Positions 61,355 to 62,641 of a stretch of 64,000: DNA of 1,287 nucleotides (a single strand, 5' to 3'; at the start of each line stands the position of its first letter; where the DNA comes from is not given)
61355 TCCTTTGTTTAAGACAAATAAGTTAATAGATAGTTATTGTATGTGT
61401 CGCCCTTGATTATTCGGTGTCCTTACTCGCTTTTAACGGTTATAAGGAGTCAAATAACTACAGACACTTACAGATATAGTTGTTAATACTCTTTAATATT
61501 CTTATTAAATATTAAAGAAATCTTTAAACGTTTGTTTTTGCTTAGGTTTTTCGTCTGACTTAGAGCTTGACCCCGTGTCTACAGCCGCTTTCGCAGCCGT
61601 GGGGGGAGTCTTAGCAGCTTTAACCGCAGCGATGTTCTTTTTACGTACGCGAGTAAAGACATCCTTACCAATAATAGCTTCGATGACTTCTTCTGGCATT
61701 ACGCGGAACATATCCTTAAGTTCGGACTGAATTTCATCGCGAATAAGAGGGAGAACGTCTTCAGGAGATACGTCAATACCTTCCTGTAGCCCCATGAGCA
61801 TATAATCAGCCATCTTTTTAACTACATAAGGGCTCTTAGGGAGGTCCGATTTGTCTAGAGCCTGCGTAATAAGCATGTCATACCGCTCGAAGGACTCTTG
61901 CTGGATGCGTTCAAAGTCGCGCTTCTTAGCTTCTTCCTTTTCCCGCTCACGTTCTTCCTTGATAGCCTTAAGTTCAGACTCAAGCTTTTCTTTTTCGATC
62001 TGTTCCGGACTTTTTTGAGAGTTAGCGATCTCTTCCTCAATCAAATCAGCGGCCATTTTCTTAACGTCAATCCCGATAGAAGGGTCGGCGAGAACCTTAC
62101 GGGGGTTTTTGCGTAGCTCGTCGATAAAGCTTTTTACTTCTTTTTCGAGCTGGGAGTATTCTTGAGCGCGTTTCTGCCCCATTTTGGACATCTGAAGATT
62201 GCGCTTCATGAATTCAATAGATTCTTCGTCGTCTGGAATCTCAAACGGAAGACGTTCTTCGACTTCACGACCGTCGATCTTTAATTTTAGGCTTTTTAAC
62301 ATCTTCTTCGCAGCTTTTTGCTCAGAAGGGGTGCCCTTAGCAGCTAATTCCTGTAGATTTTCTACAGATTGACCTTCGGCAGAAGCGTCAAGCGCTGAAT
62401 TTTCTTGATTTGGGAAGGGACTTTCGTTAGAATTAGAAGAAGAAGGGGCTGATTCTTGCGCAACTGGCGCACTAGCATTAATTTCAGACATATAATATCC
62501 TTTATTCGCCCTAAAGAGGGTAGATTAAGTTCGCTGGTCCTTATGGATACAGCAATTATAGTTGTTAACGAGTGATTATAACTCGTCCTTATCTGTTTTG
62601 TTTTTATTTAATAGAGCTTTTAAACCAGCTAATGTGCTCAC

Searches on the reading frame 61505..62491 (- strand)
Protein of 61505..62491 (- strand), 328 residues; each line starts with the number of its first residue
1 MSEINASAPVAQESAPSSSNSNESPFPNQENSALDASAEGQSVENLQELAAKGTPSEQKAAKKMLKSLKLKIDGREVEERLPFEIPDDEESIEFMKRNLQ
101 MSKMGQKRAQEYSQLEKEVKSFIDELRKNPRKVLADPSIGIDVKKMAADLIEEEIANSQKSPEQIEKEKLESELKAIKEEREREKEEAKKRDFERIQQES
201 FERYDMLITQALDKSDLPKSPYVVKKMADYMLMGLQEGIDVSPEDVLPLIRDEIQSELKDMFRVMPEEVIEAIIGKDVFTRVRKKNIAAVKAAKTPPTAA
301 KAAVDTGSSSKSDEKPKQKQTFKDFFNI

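Call 10: search_protein_families(library=phrogs, proteins=[window:61505-62491:-], max_evalue=0.00001)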
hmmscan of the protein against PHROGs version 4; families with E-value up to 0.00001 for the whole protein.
window:61505-62491:- (328 aa): 0 families

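Call 11: search_dna_similar(query=window:61505-62491:-, collection=phages, mode=protein, max_rows=15)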
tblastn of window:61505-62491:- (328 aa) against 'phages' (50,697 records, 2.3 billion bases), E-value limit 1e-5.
No match.
